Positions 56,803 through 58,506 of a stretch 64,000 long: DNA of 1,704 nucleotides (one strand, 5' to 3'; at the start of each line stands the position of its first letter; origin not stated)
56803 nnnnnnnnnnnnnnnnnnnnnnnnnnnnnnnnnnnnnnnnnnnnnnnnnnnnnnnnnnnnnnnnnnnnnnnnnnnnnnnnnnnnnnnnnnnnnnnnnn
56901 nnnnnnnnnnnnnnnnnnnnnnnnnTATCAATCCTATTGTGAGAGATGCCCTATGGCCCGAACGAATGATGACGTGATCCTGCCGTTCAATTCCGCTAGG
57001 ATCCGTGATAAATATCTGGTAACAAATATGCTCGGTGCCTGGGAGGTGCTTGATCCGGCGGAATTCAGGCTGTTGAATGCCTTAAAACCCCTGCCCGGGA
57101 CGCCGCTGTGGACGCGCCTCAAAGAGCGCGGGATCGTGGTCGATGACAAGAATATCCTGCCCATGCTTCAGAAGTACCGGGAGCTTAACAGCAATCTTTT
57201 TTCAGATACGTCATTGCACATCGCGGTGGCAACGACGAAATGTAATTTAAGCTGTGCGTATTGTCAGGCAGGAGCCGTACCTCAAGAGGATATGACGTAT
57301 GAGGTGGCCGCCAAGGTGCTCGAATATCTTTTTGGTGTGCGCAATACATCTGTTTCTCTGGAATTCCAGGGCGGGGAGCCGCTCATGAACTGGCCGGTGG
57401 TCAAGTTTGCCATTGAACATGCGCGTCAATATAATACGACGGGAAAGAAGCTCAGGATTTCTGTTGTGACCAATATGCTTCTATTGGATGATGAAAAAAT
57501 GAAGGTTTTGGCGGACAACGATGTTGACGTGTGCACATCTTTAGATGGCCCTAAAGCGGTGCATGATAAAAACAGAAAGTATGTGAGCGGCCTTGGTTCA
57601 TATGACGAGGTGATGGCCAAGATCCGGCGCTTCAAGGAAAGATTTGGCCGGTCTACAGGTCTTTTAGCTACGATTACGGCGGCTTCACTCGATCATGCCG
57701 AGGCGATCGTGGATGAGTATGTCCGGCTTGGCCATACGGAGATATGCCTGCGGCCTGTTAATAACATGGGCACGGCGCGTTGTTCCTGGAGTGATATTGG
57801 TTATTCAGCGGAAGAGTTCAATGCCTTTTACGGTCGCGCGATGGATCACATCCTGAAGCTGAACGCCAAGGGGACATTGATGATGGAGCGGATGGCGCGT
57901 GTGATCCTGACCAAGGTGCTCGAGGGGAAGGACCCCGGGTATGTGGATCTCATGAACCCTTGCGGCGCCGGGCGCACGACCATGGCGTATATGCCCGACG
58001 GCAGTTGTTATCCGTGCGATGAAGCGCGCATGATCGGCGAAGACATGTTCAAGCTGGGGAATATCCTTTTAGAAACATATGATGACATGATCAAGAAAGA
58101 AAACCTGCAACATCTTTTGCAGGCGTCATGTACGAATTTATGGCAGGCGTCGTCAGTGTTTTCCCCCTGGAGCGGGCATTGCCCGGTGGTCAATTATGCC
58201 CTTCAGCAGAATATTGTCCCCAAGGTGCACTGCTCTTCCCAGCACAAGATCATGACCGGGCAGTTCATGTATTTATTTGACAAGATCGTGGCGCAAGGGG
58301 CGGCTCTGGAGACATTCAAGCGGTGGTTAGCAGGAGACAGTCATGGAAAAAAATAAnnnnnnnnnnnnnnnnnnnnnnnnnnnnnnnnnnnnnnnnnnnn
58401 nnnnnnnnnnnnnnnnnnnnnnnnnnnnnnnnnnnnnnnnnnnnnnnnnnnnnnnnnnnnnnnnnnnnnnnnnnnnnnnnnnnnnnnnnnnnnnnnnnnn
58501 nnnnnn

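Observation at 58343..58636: Candidate precursor peptide with H-T-N / H-N-N / H-T-N / H-N-S repeats overlapping the first rSAM gene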

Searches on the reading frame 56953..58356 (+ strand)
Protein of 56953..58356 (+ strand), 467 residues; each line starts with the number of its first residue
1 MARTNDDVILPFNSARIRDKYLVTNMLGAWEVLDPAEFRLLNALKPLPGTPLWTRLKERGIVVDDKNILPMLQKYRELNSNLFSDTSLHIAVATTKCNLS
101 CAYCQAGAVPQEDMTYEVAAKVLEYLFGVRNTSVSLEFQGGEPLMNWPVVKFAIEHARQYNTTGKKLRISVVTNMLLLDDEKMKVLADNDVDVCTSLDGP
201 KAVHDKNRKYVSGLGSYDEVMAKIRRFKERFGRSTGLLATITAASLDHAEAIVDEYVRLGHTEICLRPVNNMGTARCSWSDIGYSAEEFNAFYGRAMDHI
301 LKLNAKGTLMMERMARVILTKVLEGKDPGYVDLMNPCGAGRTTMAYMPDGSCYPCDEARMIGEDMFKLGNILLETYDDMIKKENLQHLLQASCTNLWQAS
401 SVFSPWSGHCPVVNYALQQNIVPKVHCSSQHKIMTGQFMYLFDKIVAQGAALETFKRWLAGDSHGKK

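Call 3: search_protein_families(library=ncbifam, proteins=[window:56953-58356:+], max_evalue=0.01)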
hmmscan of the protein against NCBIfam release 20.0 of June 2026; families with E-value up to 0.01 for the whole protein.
window:56953-58356:+ (467 aa): 69 families (the best 25 are shown)
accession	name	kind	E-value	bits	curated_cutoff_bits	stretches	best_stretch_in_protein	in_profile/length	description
TIGR03978.1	rSAM_paired_1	equivalog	7.5e-114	381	370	1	9-459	1-466/466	His-Xaa-Ser system radical SAM maturase HxsB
TIGR03974.1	rSAM_six_Cys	equivalog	9.1e-43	146.7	425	1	69-430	82-438/451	thioether cross-link-forming SCIFF peptide maturase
NF047865.1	rSAM_PapB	equivalog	1.1e-41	143.1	340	1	90-420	7-326/330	PapB family radical SAM/SPASM ranthipeptide maturase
NF040492.1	not_ScfB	exception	2.7e-38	132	855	1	86-432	91-439/450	ScfB-related radical SAM/SPASM orphan maturase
TIGR03906.1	quino_hemo_SAM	equivalog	5.4e-37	127.5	453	1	93-390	100-391/467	quinohemoprotein amine dehydrogenase maturation protein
TIGR04064.1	rSAM_nif11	equivalog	2.5e-36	125.4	518.7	1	88-374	80-369/459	nif11-like peptide radical SAM maturase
TIGR04068.1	rSAM_ocin_clost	equivalog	1.2e-33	116.7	500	1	84-399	81-414/462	Cys-rich peptide radical SAM maturase CcpM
NF041298.1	rSAM_mat_DynA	equivalog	1.5e-31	109.7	450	1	93-416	7-327/356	dynobactin maturation radical SAM/SPASM protein DynA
TIGR03942.1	sulfatase_rSAM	equivalog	3.6e-31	108.5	349.45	1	91-421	5-335/363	anaerobic sulfatase maturase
TIGR04163.1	rSAM_cobopep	equivalog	6.2e-31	107.6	375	1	93-390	70-365/428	peptide-modifying radical SAM enzyme CbpB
TIGR04083.1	rSAM_pep_methan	hypoth_equivalog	5.2e-26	91.4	300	1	92-382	5-280/376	TIGR04083 family peptide-modifying radical SAM enzyme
NF038107.1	rSAM_NF038107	equivalog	2.2e-24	86.1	600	1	55-259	53-266/444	Cys-every-fifth radical SAM/SPASM peptide maturase CefB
NF010321.0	PRK13758.1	equivalog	6.7e-24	84.7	441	1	86-393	4-311/370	anaerobic sulfatase-maturase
NF035951.1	rSAM_RumMC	equivalog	2.1e-23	82.8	720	1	90-234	115-266/510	RumMC family radical SAM sactipeptide maturase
TIGR04463.1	rSAM_vs_C_rich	equivalog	1.4e-22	80.1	525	1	28-261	23-261/438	TIGR04463 family radical SAM/SPASM RiPP maturase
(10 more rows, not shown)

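Call 4: search_protein_families(library=pfam, proteins=[window:56953-58356:+], max_evalue=0.01)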
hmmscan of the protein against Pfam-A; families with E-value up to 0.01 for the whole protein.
window:56953-58356:+ (467 aa): 3 families
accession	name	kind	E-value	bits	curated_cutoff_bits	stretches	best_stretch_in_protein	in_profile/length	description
PF04055.27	Radical_SAM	-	7.2e-17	62.5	29.5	1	94-250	4-160/166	Radical SAM superfamily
PF13353.11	Fer4_12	-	1.4e-07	32.3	22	1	92-198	10-118/137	4Fe-4S single cluster domain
PF13186.11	SPASM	-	0.00014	22.5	21.5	1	337-389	1-52/67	Iron-sulfur cluster-binding domain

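Call 13: search_protein_families(library=padloc, proteins=[window:56953-58356:+], max_evalue=0.01)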
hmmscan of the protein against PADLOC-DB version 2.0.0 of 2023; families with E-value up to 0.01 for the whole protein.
window:56953-58356:+ (467 aa): 2 families
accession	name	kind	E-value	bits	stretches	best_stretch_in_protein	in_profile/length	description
PDLC02903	pVip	-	3.5e-11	41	1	94-201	7-104/257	Viperins not associated with kinases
PDLC02904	pVip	-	3.2e-09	34.7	1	94-208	10-120/262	Viperins associated with kinases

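Call 53: search_dna_similar(query=window:56953-58353:+, collection=plasmids, mode=protein, max_rows=12, max_evalue=1e-10)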
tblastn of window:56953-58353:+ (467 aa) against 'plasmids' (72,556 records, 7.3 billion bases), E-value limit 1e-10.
Records with a match: 520; places in all: 531; records where one place covers at least 80% of the query: 336.
Best place of each record, by identity: <60% 520.
By first word of the organism name: Klebsiella 317; Rhizobium 35; Bacillus 33; Agrobacterium 26; Leisingera 14; Paracoccus 10; Sinorhizobium 8; Novosphingobium 5; Mesorhizobium 5; Clostridium 5; and 42 more.
By predicted mobility (MOB-suite, as given by PLSDB): conjugative 356; non-mobilizable 152; mobilizable 12.
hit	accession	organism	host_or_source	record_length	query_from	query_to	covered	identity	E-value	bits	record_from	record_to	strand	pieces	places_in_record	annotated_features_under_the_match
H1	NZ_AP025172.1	Cupriavidus sp. P-10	-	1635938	9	459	97%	32.8%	2e-68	244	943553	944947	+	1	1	none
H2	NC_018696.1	Paraburkholderia phenoliruptrix BR3459a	Mimosa flocculosa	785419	6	461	98%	32.4%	3e-59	218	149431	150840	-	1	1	hxsB: His-Xaa-Ser system radical SAM maturase HxsB | hxsC: His-Xaa-Ser system radical SAM maturase HxsC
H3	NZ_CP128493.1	Novosphingobium resinovorum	pure cell culture,soil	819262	5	458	97%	31.8%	3e-63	229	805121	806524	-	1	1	hxsB: His-Xaa-Ser system radical SAM maturase HxsB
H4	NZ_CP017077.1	Novosphingobium resinovorum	single cell,soil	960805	5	458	97%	31.8%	8e-63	228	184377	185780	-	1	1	hxsB: His-Xaa-Ser system radical SAM maturase HxsB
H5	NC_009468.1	Acidiphilium cryptum JF-5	-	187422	9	434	91%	33.0%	3e-56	208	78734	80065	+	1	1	hxsB: His-Xaa-Ser system radical SAM maturase HxsB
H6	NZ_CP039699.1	Novosphingobium sp. EMRT-2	cell,freshwater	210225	8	424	89%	33.5%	4e-61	223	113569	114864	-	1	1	hxsB: His-Xaa-Ser system radical SAM maturase HxsB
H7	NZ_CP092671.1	Leptospira interrogans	Homo sapiens,blood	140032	3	462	99%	30.4%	1e-56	210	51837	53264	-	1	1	hxsB: His-Xaa-Ser system radical SAM maturase HxsB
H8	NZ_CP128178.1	Sphingobium baderi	mixed culture,activated sludge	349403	19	458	94%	31.5%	3e-57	212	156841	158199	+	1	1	hxsB: His-Xaa-Ser system radical SAM maturase HxsB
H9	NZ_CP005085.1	Sphingobium sp. TKS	-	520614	19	458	94%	31.5%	3e-57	211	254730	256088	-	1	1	hxsB: His-Xaa-Ser system radical SAM maturase HxsB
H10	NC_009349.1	Aeromonas salmonicida subsp. salmonicida A449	-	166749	3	416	89%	33.3%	6e-66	237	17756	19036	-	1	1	hxsB: His-Xaa-Ser system radical SAM maturase HxsB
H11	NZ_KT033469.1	Aeromonas salmonicida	-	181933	3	416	89%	33.3%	6e-66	237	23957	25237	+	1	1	hxsB: His-Xaa-Ser system radical SAM maturase HxsB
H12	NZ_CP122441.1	Mesorhizobium sp. WSM4875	Cicer arietinum kabuli,cell culture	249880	19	422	87%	33.9%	4e-60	220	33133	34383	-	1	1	hxsB: His-Xaa-Ser system radical SAM maturase HxsB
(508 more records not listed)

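Call 55: get_annotated_region(hit=H10, flank=4000)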
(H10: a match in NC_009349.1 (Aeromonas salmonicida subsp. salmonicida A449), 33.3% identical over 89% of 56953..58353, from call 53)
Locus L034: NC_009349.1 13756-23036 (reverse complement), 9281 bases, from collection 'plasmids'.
description: Aeromonas salmonicida subsp. salmonicida A449 plasmid 4, complete sequence
organism: Aeromonas salmonicida subsp. salmonicida A449 (NCBI taxid 382245)
taxonomy: Bacteria; Pseudomonadota; Gammaproteobacteria; Aeromonadales; Aeromonadaceae; Aeromonas; Aeromonas salmonicida; Aeromonas salmonicida subsp. salmonicida A449
host: -; source: -; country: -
typing (MOB-suite, as given by PLSDB): conjugative; replicon rep_cluster_71; relaxase MOBH,MOBH; mating-pair formation MPF_F
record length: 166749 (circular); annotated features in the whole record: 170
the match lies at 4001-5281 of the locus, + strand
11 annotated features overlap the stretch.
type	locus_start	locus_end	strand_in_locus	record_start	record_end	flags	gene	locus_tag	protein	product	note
CDS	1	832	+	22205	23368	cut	-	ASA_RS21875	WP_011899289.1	KorB domain-containing protein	-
CDS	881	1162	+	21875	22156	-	-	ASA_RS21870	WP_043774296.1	helix-turn-helix domain-containing protein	-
CDS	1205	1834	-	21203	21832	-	-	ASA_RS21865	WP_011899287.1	type I restriction endonuclease subunit M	-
CDS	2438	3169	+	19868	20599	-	-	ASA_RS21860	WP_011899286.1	hypothetical protein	-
CDS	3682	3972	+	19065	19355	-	hxsD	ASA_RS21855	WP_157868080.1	His-Xaa-Ser system protein HxsD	-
CDS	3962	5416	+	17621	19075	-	hxsB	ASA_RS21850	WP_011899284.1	His-Xaa-Ser system radical SAM maturase HxsB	-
CDS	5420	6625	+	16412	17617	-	hxsC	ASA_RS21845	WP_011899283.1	His-Xaa-Ser system radical SAM maturase HxsC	-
CDS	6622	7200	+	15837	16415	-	hxsA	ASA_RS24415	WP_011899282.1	His-Xaa-Ser repeat protein HxsA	-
CDS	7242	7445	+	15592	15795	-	-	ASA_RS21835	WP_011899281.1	DUF5334 family protein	-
CDS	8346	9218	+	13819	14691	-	-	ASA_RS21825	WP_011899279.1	TnsA endonuclease N-terminal domain-containing protein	-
CDS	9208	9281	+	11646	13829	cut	-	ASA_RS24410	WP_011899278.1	hypothetical protein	-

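Call 56: get_annotated_region(hit=H7, flank=4000)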
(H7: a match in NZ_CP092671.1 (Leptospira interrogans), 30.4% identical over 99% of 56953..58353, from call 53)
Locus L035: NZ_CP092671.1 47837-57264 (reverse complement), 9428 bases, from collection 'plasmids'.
description: Leptospira interrogans strain FMAS_KG1 plasmid pLiSL34, complete sequence
organism: Leptospira interrogans (NCBI taxid 173)
taxonomy: Bacteria; Spirochaetota; Spirochaetia; Leptospirales; Leptospiraceae; Leptospira; Leptospira interrogans
host: -; source: Homo sapiens,blood; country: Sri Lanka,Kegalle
typing (MOB-suite, as given by PLSDB): non-mobilizable; replicon rep_cluster_216,rep_cluster_792
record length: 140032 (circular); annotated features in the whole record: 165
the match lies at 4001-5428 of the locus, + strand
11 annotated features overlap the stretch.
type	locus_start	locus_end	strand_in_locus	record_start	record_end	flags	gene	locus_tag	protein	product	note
CDS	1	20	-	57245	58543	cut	ltrA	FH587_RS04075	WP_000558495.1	group II intron reverse transcriptase/maturase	GO:0000373 - Group II intron splicing [Evidence IEA]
CDS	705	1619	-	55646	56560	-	-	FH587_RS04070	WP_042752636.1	Rpn family recombination-promoting nuclease/putative transposase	-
CDS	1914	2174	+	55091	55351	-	-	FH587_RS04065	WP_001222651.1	hypothetical protein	-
CDS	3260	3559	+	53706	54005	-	-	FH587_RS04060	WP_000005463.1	hypothetical protein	-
CDS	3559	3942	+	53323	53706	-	hxsD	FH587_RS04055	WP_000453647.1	His-Xaa-Ser system protein HxsD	-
CDS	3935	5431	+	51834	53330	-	hxsB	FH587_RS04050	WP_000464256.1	His-Xaa-Ser system radical SAM maturase HxsB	-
CDS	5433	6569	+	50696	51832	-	hxsC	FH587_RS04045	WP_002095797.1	His-Xaa-Ser system radical SAM maturase HxsC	-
CDS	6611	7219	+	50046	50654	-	-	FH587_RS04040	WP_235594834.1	mobilome CxxCx(11)CxxC protein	-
CDS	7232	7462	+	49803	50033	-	-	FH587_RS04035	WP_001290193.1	hypothetical protein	-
CDS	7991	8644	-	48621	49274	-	-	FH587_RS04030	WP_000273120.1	hypothetical protein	-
CDS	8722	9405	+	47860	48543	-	-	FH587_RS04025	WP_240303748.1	transposase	-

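Call 68: search_solved_structures(query=window:56953-58353:+, max_evalue=0.00001)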
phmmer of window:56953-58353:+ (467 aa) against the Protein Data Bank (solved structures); distinct sequences matched with E-value up to 0.00001: 5.
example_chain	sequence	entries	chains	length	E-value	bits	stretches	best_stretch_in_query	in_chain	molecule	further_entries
5wgg_A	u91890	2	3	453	4.2e-31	111.5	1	89-432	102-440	Radical SAM domain protein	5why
4k37_A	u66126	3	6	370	3.1e-17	65.7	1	87-381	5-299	Anaerobic sulfatase-maturating enzyme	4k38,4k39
4k36_A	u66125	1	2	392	3.7e-17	65.5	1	87-381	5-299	Anaerobic sulfatase-maturating enzyme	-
9gm3_A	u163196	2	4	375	7.2e-12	48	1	93-244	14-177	ChlB radical SAM domain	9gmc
8vpo_A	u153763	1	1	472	2.1e-08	36.6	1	93-205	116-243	Radical SAM core domain-containing protein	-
